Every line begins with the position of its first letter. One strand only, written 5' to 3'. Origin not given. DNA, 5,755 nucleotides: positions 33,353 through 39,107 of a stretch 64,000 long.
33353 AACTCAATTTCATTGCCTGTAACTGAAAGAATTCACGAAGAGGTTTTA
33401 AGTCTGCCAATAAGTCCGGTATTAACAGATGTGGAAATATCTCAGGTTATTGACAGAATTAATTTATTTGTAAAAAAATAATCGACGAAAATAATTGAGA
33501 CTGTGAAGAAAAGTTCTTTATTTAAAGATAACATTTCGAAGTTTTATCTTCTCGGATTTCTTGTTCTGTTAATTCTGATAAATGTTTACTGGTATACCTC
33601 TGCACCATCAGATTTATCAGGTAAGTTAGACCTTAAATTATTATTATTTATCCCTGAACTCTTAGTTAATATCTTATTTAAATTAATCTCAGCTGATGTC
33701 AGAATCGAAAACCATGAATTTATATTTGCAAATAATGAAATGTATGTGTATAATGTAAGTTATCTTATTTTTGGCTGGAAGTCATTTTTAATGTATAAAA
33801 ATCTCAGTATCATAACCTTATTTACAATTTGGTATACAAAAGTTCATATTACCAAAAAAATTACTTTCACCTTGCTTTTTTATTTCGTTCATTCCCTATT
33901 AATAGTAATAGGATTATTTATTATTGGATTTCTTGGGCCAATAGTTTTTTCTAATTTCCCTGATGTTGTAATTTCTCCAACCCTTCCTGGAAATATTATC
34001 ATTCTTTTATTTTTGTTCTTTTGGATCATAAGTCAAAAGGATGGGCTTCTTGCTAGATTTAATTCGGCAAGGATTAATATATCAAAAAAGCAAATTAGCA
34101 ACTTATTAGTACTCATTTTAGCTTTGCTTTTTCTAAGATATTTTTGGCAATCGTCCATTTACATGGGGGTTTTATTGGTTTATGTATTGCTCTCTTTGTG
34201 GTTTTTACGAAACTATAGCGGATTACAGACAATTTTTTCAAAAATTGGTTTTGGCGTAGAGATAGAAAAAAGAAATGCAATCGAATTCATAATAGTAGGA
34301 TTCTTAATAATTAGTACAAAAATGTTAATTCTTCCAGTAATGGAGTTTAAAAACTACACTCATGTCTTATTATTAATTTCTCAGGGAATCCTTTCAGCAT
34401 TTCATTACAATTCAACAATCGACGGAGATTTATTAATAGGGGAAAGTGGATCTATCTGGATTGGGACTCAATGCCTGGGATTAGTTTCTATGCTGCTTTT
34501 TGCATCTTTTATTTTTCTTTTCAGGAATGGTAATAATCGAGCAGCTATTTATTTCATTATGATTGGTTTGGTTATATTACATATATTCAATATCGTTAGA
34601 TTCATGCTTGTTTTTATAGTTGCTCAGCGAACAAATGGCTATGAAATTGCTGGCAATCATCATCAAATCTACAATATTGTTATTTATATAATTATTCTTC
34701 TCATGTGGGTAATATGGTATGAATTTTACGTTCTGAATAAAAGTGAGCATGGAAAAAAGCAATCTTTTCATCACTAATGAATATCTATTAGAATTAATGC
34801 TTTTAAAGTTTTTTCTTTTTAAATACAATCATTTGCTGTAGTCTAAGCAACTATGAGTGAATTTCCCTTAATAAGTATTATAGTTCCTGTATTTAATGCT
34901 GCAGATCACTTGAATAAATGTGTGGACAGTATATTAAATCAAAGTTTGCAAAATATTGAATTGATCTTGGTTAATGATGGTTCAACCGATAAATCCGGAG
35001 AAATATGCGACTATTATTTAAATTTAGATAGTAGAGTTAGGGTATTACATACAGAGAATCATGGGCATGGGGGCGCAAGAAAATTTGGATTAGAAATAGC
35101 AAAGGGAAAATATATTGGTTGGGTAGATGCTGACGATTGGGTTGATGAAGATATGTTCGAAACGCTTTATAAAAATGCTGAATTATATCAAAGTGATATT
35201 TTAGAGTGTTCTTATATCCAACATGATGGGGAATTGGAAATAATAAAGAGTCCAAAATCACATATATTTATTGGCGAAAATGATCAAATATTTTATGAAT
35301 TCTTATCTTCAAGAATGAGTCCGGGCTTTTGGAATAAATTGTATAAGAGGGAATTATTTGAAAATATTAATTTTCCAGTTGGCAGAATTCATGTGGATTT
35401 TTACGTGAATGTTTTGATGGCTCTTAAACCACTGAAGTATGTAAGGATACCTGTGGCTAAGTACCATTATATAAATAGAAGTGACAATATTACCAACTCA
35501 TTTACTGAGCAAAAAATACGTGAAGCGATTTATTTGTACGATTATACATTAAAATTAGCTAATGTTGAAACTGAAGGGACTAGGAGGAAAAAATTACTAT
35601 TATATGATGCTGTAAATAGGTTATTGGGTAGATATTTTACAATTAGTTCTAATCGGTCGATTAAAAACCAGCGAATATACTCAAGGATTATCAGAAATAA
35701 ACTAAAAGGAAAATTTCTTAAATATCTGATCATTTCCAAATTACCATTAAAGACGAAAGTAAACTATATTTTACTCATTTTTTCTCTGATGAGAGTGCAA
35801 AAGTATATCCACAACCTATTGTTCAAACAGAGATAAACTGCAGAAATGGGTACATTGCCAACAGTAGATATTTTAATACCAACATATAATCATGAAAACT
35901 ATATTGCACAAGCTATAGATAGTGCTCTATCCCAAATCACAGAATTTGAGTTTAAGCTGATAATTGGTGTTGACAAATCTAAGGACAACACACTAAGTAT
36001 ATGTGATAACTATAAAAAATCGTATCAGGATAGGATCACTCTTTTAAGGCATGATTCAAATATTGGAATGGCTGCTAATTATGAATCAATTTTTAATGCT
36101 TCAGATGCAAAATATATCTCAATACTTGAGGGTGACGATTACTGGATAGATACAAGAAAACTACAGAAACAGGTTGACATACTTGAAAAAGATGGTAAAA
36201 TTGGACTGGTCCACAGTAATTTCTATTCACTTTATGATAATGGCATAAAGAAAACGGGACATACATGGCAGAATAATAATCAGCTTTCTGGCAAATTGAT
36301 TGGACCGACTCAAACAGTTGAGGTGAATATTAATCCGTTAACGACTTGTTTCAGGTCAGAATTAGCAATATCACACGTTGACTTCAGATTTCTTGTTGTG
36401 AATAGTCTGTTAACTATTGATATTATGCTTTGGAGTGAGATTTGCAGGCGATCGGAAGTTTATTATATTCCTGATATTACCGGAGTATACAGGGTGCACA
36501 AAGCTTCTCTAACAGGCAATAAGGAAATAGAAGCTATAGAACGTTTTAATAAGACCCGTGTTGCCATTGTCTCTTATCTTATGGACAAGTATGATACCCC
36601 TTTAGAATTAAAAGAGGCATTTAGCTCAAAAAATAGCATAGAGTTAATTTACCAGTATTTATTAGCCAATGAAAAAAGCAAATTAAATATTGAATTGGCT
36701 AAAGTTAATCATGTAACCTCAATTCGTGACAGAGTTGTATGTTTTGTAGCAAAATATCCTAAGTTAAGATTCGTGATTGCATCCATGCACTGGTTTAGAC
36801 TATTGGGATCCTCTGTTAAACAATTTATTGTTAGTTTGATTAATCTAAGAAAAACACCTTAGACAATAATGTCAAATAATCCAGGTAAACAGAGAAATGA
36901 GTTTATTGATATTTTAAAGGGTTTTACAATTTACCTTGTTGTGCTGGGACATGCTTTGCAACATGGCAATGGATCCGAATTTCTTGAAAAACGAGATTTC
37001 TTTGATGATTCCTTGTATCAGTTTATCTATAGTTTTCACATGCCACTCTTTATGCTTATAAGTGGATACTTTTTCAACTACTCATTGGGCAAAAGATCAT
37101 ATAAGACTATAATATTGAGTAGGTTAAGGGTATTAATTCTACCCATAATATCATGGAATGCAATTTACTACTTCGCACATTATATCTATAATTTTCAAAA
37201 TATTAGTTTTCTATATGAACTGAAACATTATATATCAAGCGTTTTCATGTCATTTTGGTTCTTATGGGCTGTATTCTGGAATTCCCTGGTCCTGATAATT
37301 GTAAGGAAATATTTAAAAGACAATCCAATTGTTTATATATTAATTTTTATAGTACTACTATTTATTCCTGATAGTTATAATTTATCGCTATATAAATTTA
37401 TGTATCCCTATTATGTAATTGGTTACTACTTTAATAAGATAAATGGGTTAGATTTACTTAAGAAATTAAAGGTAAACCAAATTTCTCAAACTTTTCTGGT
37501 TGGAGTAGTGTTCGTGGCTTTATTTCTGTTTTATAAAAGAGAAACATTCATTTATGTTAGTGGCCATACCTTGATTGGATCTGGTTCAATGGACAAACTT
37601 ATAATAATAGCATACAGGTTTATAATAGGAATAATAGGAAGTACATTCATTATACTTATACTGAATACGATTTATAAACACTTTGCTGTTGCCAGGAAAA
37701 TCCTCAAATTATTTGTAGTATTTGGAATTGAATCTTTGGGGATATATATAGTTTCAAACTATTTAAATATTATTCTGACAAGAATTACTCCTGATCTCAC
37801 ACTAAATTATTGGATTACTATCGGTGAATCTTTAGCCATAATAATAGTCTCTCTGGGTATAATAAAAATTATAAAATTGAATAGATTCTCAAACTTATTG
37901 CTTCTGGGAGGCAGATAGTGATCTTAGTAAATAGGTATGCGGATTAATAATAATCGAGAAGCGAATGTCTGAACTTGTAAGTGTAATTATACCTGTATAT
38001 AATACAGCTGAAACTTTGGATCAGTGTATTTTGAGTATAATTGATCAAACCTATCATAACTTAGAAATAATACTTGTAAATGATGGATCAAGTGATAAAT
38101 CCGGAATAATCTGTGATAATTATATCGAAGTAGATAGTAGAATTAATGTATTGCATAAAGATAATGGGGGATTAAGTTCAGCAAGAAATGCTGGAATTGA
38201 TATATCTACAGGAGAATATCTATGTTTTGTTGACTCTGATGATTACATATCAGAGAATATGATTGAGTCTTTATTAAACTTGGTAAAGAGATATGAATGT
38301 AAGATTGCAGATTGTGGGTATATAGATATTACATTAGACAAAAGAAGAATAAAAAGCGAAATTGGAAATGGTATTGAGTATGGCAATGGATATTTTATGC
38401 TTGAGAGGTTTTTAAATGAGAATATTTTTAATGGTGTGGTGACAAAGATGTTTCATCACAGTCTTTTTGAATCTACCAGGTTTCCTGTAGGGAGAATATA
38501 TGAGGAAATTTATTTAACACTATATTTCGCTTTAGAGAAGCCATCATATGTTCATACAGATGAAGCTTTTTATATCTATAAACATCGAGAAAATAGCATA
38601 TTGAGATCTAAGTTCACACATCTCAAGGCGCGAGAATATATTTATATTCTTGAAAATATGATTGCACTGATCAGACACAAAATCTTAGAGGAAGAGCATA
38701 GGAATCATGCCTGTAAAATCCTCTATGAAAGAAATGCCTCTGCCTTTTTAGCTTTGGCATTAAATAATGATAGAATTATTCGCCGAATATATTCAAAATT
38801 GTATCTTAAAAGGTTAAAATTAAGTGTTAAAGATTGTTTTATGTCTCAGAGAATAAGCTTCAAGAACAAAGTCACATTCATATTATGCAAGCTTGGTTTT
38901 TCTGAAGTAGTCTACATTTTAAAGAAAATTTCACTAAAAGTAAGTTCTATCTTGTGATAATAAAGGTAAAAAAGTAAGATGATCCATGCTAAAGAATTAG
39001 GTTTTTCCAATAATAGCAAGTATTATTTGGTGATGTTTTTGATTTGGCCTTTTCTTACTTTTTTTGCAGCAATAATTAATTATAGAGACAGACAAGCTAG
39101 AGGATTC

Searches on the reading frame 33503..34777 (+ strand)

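Call 15: search_protein_families(library=pfam, proteins=[window:33503-34777:+], max_evalue=0.0001)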
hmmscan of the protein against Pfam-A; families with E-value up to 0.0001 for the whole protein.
window:33503-34777:+ (424 aa): 1 family
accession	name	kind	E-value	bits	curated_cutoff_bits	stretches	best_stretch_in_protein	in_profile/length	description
PF09721.15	Exosortase_EpsH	-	3e-06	27.3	25.7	1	166-405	29-251/254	Transmembrane exosortase (Exosortase_EpsH)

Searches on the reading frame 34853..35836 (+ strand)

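Call 15: search_protein_families(library=pfam, proteins=[window:34853-35836:+], max_evalue=0.0001)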
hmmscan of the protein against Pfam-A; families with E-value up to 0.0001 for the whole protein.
window:34853-35836:+ (327 aa): 3 families
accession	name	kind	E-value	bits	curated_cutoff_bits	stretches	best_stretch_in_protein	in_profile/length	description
PF00535.33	Glycos_transf_2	-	7.9e-37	127.2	23.3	1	8-171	1-166/168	Glycosyl transferase family 2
PF10111.15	Glyco_tranf_2_2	-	1.4e-10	41.6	27.3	1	8-107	1-104/276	Glycosyltransferase like family 2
PF13641.12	Glyco_tranf_2_3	-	1.4e-07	32.2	27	1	7-105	3-107/230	Glycosyltransferase like family 2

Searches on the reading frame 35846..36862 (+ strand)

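Call 15: search_protein_families(library=pfam, proteins=[window:35846-36862:+], max_evalue=0.0001)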
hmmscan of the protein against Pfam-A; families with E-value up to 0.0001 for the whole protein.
window:35846-36862:+ (338 aa): 2 families
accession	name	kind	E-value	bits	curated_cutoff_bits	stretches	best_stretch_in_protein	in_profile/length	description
PF00535.33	Glycos_transf_2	-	2.9e-23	83.1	23.3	1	9-144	2-136/168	Glycosyl transferase family 2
PF13641.12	Glyco_tranf_2_3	-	7.2e-09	36.4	27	1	5-125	1-122/230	Glycosyltransferase like family 2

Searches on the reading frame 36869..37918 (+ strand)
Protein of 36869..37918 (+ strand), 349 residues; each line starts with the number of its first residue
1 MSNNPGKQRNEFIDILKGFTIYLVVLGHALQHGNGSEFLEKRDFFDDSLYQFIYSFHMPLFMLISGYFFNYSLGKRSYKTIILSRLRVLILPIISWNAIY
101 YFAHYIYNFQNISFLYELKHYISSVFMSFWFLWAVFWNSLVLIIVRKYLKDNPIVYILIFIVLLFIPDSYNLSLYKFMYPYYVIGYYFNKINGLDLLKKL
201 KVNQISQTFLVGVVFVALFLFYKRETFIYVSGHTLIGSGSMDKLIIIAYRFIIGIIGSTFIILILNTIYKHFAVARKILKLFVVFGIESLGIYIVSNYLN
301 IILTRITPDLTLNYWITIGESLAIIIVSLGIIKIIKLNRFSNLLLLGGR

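Call 15: search_protein_families(library=pfam, proteins=[window:36869-37918:+], max_evalue=0.0001)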
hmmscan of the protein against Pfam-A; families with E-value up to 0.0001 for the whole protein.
window:36869-37918:+ (349 aa): 1 family
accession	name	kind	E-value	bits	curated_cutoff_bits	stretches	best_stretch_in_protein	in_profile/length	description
PF01757.29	Acyl_transf_3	-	2.5e-27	96.2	31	1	11-332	2-321/326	Acyltransferase domain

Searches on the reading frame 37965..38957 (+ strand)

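Call 15: search_protein_families(library=pfam, proteins=[window:37965-38957:+], max_evalue=0.0001)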
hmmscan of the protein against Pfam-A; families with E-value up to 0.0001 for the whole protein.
window:37965-38957:+ (330 aa): 3 families
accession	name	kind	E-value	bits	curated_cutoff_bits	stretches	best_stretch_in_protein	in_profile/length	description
PF00535.33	Glycos_transf_2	-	3.9e-36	125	23.3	1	6-158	1-153/168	Glycosyl transferase family 2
PF10111.15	Glyco_tranf_2_2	-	2.5e-14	53.9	27.3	1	6-109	1-108/276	Glycosyltransferase like family 2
PF13641.12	Glyco_tranf_2_3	-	9.9e-07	29.4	27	1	5-109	3-113/230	Glycosyltransferase like family 2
